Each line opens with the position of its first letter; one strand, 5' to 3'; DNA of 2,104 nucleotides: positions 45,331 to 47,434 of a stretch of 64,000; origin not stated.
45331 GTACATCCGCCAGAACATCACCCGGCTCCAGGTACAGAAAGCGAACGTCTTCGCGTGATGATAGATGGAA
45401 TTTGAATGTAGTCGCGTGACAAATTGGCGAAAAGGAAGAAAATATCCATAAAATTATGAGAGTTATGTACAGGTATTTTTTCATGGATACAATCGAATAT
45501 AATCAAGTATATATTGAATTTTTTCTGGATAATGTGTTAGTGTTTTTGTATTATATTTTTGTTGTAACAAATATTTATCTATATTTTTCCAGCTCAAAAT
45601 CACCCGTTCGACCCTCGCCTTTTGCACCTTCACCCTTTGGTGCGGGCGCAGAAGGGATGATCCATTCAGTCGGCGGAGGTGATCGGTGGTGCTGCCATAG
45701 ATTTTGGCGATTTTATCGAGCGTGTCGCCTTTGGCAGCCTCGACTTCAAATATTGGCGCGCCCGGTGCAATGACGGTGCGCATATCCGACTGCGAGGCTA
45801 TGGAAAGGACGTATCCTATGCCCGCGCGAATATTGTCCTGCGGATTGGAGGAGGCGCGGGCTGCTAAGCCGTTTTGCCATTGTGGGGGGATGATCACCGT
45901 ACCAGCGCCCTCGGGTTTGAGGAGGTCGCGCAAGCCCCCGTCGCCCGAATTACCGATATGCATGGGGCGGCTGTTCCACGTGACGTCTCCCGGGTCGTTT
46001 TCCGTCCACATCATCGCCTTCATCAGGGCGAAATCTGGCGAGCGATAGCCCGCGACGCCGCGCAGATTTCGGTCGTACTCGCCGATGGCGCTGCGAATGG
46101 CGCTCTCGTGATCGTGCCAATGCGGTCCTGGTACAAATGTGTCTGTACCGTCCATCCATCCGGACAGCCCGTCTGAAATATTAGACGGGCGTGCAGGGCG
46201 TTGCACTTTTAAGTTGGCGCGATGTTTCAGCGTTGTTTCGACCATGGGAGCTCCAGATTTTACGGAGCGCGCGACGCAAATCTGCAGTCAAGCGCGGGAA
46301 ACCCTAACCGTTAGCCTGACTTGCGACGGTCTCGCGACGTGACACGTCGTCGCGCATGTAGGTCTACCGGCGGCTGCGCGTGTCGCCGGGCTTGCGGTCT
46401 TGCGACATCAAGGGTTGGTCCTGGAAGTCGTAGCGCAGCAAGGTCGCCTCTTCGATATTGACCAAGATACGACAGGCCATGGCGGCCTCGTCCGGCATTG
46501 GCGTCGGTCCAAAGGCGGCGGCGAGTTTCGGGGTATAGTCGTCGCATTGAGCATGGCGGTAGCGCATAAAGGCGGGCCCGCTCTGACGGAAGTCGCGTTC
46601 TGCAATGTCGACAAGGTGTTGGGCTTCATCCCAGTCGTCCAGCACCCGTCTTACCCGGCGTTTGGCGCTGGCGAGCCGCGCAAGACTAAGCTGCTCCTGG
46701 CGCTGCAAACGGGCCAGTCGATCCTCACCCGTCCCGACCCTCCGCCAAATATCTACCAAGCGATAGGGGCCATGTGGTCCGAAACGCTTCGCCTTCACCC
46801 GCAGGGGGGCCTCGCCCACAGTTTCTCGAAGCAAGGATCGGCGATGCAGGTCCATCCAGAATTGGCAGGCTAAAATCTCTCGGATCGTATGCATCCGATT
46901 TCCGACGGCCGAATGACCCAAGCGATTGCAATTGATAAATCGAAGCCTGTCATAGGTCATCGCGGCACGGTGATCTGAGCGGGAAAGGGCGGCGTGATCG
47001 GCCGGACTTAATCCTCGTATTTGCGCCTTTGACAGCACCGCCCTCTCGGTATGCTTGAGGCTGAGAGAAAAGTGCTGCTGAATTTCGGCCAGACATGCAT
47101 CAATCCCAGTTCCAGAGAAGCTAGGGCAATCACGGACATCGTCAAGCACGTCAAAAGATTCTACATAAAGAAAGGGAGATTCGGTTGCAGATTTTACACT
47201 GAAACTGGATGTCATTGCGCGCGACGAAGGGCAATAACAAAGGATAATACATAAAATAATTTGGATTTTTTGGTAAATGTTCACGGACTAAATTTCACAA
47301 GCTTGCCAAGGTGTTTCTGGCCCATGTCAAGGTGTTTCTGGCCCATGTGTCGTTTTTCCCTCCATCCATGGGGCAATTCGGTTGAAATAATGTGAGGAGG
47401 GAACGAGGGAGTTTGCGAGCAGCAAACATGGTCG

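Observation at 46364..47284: Family A looks like duplicated LprI (DUF1311) lysozyme-inhibitor-like Cys-pair domains. The N-terminal half is hypervariable and the C-terminal half is conserved.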

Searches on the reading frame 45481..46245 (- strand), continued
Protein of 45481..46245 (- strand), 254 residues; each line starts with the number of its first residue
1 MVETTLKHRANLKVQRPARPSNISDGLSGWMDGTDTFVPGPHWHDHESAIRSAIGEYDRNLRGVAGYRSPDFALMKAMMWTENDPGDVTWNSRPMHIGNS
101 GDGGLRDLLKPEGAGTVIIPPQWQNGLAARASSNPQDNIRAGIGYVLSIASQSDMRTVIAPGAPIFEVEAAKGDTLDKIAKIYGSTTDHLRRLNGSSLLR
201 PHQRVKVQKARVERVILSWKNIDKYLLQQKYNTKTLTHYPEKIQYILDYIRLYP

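Call 60: search_protein_families(library=pfam, max_evalue=0.00001, proteins=[L016:4453-4941:+, L035:4429-4917:+, L050:4038-4535:+, L029:4383-4919:+, L077:4273-4788:+, L024:4352-4795:+, L041:4399-4788:+, L066:4523-4915:+, L049:528-3323:+, L018:782-4810:+])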
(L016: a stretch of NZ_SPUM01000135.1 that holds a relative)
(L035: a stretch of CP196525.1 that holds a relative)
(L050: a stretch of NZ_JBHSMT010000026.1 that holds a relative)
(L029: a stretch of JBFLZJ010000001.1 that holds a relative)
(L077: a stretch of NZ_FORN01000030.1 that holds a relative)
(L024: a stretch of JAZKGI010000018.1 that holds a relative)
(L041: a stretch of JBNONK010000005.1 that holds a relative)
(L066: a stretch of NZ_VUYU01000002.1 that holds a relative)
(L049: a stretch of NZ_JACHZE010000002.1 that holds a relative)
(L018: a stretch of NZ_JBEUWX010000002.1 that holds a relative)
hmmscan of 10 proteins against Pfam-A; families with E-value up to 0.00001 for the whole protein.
L016:4453-4941:+ (163 aa): 1 family
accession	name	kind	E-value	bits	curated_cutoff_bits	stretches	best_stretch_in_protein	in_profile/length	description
PF05638.18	T6SS_HCP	-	2.4e-37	128.6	23.5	1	6-137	1-129/129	Type VI secretion system effector, Hcp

L035:4429-4917:+ (163 aa): 1 family
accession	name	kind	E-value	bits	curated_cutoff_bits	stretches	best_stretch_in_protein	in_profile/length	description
PF05638.18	T6SS_HCP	-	2.4e-40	138.2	23.5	1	6-138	1-129/129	Type VI secretion system effector, Hcp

L050:4038-4535:+ (166 aa): 0 families

L029:4383-4919:+ (179 aa): 1 family
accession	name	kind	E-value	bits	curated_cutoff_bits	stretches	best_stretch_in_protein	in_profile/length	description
PF05638.18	T6SS_HCP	-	1.8e-39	135.4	23.5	1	22-154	1-129/129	Type VI secretion system effector, Hcp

L077:4273-4788:+ (172 aa): 1 family
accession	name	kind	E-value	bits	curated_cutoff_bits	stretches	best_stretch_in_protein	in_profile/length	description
PF07750.17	GcrA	-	1e-59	201.8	26.9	1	1-159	1-154/155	GcrA cell cycle regulator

L024:4352-4795:+ (148 aa): 0 families

L041:4399-4788:+ (130 aa): 1 family
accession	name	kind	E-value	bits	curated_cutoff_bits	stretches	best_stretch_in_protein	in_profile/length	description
PF11533.15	AtzH-like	-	1.4e-59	199.8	27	1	8-129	2-123/126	AtzH-like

L066:4523-4915:+ (131 aa): 0 families

L049:528-3323:+ (932 aa): 2 families
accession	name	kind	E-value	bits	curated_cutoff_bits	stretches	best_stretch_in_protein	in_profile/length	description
PF03710.21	GlnE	-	6.9e-203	671.5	24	2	539-791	2-251/252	Glutamate-ammonia ligase adenylyltransferase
PF08335.16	GlnD_UR_UTase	-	4e-43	147.2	21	2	283-422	1-141/141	GlnD PII-uridylyltransferase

L018:782-4810:+ (1343 aa): 5 families
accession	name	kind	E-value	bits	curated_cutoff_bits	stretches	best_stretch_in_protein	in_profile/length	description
PF13507.12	GATase_5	-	1.8e-105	352.1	27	1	1091-1342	1-260/260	CobB/CobQ-like glutamine amidotransferase domain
PF22689.1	FGAR-AT_PurM_N-like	-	1.9e-75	252.5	27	1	689-855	1-160/160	FGAR-AT PurM_N-like domain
PF02769.27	AIRS_C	-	1.7e-42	145.7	23.1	2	463-631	2-155/156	AIR synthase related protein, C-terminal domain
PF18076.6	FGAR-AT_N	-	5.6e-37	126.7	26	1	61-177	2-115/115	Formylglycinamide ribonucleotide amidotransferase N-terminal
PF18072.6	FGAR-AT_linker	-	7.9e-22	78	26.6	1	198-248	1-50/50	Formylglycinamide ribonucleotide amidotransferase linker domain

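Call 75: search_protein_families(library=pfam, max_evalue=0.1, proteins=[P0066])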
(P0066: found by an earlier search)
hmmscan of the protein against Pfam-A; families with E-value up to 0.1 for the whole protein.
P0066 (308 aa): 0 families

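Call 78: search_protein_families(library=phrogs, max_evalue=0.01, proteins=[window:45481-46245:-])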
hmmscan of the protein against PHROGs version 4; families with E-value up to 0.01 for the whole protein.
window:45481-46245:- (254 aa): 1 family
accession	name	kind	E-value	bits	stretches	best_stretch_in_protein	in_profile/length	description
phrog_2742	-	lysis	0.0088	16.5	0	169-210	269-313/318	endolysin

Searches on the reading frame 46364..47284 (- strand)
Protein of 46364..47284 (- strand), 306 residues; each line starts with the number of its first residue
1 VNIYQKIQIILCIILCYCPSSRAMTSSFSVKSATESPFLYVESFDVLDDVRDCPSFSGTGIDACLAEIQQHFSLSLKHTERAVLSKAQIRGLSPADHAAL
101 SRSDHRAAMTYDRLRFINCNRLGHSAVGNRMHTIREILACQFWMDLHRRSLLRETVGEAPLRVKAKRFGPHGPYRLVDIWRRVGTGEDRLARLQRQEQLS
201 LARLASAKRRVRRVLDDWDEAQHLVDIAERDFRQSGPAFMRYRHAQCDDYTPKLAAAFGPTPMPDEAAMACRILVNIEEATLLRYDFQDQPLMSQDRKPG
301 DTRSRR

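Call 6: search_protein_families(library=pfam, max_evalue=1, proteins=[window:46364-47284:-])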
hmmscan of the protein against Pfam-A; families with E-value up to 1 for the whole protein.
window:46364-47284:- (306 aa): 0 families

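Call 7: search_protein_families(library=ncbifam, max_evalue=1, proteins=[window:46364-47284:-])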
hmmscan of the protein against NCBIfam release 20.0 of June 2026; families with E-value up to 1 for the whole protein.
window:46364-47284:- (306 aa): 0 families

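Call 10: find_homologous_proteins(query=window:46364-47284:-)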
Query window:46364-47284:- (306 aa): 11 proteins with E <= 0.001 among 3638 candidates.
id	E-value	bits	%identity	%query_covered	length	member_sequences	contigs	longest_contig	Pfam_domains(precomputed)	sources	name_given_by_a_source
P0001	7.8e-158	542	87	91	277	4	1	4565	-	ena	-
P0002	5.4e-122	425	66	97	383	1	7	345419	-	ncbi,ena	-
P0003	4.6e-121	422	66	93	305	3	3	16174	-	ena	-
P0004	5.7e-115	402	65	89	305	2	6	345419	-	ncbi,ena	-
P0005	1.9e-112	393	100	58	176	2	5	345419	-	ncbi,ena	-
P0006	4.6e-109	382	60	99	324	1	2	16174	-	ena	-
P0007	9.7e-108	378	58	96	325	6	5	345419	-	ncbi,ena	-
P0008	9.5e-97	342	58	92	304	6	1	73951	-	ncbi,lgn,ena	-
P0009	4.5e-64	235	45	98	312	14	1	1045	-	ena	-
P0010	2.0e-51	193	48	68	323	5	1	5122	-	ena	-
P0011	1.4e-47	180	41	88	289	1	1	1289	-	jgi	jgi:hypothetical protein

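Call 16: search_solved_structures(query=A3, max_evalue=10, show_alignments=3)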
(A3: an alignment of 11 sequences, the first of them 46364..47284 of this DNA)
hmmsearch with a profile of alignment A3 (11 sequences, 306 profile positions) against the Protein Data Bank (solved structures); distinct sequences matched with E-value up to 10: 0.

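Call 22: predict_structure(alignment_id=A3)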
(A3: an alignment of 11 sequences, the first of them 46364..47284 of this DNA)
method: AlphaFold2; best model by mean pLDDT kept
length: 306 residues; sequences in the alignment: 11
mean_pLDDT: 82.7   pTM: 0.81
mean pLDDT of the five models: 82.7, 80.0, 77.9, 74.7, 72.9
residues with pLDDT >= 90: 143; 70-90: 105; 50-70: 33; < 50: 25
segments of 3 or more residues with pLDDT < 50: 4-6, 15-26, 301-306
pLDDT, mean of each block of 10 residues (from residue 1): 50 45 50 80 81 78 88 91 92 91 98 95 78 82 93 91 70 83 92 97 94 82 87 96 98 91 93 96 82 57 45
secondary structure, 60 per line:
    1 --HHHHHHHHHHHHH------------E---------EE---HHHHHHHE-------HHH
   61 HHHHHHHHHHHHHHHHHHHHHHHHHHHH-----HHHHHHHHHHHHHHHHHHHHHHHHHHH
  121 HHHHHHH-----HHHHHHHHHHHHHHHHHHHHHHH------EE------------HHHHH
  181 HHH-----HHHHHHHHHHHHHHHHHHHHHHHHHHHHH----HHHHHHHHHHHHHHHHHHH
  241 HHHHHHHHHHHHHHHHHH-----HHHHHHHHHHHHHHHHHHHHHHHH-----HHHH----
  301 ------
elements in order: H3-15 H43-49 H58-88 H94-127 H133-155 H176-183 H189-217 H222-258 H264-287 H293-296

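Call 29: search_protein_representatives(alignment_id=A3)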
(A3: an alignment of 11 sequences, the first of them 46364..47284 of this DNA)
Query: 11 sequences, 306 profile positions. Proteins with E-value up to 0.001 (for the whole library): 30; up to 1e-10: 8; up to 1e-30: 6. The best 30 are listed.
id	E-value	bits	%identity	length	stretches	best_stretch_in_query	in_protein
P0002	2.9e-152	522.2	-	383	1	2-305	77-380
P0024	1.9e-137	473.6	-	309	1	3-305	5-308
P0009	1.4e-124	431.3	-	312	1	4-305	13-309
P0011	4.4e-110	383.7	-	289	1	29-305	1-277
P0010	3.1e-79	282.4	-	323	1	4-212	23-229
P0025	3.7e-75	269.0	-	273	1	53-304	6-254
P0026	2.9e-30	121.6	-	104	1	84-161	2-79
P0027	2.4e-14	69.3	-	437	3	188-297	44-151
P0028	1.8e-10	56.6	-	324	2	187-248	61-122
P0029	1.1e-09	54.1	-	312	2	190-257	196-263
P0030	4.3e-08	48.8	-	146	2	197-282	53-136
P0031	4.8e-08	48.6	-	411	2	49-284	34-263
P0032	1.6e-05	40.3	-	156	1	195-286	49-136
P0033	2.4e-05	39.8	-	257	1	1-50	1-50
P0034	2.4e-05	39.7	-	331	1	191-251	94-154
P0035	2.9e-05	39.5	-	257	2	50-155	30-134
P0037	3.2e-05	39.3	-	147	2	191-278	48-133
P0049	9.2e-04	34.5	-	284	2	51-159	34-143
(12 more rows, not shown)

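Call 30: search_protein_families(library=pfam, max_evalue=0.01, proteins=[P0027, P0028, P0029, P0030, P0031, P0032, P0035, P0037, P0049])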
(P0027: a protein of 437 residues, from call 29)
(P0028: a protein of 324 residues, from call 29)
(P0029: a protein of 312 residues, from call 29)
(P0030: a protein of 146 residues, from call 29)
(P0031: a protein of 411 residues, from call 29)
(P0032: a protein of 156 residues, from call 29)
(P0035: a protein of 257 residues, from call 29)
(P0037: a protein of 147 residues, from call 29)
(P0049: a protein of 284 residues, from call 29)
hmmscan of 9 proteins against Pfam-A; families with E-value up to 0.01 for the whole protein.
P0027 (437 aa): 1 family
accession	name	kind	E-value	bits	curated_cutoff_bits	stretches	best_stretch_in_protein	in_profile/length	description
PF07007.17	LprI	-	5.8e-25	88.2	22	3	335-427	14-106/106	Lysozyme inhibitor LprI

P0028 (324 aa): 3 families
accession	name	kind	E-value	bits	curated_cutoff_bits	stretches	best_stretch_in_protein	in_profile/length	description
PF07007.17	LprI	-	1.1e-16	61.6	22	2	58-153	10-106/106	Lysozyme inhibitor LprI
PF05384.16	DegS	-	0.00074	19.5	27.6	0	219-271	25-77/159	Sensor protein DegS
PF06818.20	Fez1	-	0.0077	17.2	34.4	1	98-257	19-172/199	Fez1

P0029 (312 aa): 1 family
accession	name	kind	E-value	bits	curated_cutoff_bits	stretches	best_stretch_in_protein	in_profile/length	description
PF07007.17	LprI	-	1.4e-15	58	22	2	39-134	5-106/106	Lysozyme inhibitor LprI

P0030 (146 aa): 1 family
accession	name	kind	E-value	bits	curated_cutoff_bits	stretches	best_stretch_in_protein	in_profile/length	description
PF07007.17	LprI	-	9.2e-08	32.9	22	1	37-136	7-106/106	Lysozyme inhibitor LprI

P0031 (411 aa): 2 families
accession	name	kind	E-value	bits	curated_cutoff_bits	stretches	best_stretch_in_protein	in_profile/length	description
PF07007.17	LprI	-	2.7e-24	86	22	3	310-403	12-106/106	Lysozyme inhibitor LprI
PF05384.16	DegS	-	0.00014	21.8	27.6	0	47-100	23-76/159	Sensor protein DegS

P0032 (156 aa): 1 family
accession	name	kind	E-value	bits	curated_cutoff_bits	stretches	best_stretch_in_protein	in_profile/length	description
PF07007.17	LprI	-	9.7e-10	39.2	22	1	38-132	10-106/106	Lysozyme inhibitor LprI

P0035 (257 aa): 1 family
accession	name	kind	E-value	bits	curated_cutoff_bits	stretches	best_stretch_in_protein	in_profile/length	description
PF07007.17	LprI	-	3.6e-16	59.9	22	2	35-130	9-106/106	Lysozyme inhibitor LprI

P0037 (147 aa): 1 family
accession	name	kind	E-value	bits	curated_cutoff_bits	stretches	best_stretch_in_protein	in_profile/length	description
PF07007.17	LprI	-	5.6e-07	30.3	22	1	39-137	8-106/106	Lysozyme inhibitor LprI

P0049 (284 aa): 1 family
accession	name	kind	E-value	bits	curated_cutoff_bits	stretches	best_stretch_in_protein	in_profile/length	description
PF07007.17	LprI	-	1e-16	61.6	22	2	156-262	8-106/106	Lysozyme inhibitor LprI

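Call 63: find_encoding_contigs(protein=P0003, flank=10000, max_places=3)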
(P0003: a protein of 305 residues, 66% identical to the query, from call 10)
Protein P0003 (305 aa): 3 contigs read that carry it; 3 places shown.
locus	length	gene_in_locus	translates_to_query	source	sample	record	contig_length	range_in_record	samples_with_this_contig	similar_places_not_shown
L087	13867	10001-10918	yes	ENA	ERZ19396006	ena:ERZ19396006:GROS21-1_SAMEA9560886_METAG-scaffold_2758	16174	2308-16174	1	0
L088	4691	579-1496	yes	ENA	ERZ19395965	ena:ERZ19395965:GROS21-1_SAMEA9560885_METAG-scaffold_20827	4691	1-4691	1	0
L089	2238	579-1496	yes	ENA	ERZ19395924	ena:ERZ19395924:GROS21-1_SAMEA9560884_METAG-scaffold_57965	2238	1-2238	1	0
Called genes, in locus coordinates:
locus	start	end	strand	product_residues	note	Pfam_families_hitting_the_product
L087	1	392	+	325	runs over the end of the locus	PF00005:ABC_tran, PF13304:AAA_21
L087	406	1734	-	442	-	PF25919:BSH_CusB (faint), PF00364:Biotin_lipoyl (faint), PF25984:BSH_YknX (faint), PF25994:HH_AprE, PF26002:Beta-barrel_AprE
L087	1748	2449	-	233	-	-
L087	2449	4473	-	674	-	PF02321:OEP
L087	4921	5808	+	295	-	PF16747:Adhesin_E (weak)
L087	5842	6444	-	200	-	PF21176:RecR_HhH, PF02132:RecR_ZnF (weak), PF13662:Toprim_4, PF21175:RecR_C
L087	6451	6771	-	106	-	PF02575:YbaB_DNA_bd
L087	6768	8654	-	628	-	PF13191:AAA_16 (weak), PF13177:DNA_pol3_delta2, PF13401:AAA_22, PF13604:AAA_30 (weak), PF00004:AAA, PF22608:DNAX_ATPase_lid, PF12169:DNA_pol3_gamma3, PF12362:DUF3646, +2 more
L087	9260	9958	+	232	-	-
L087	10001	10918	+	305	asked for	-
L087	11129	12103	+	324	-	-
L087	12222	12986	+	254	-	PF01476:LysM (weak)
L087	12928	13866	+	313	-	?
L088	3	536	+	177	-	?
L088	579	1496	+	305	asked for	-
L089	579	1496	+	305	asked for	-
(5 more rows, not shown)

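Call 75: search_protein_families(library=pfam, max_evalue=0.1, proteins=[P0066])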
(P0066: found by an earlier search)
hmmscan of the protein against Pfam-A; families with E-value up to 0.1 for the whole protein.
P0066 (308 aa): 0 families

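Call 78: search_protein_families(library=phrogs, max_evalue=0.01, proteins=[window:46364-47284:-])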
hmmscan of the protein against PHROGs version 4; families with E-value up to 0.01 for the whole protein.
window:46364-47284:- (306 aa): 0 families
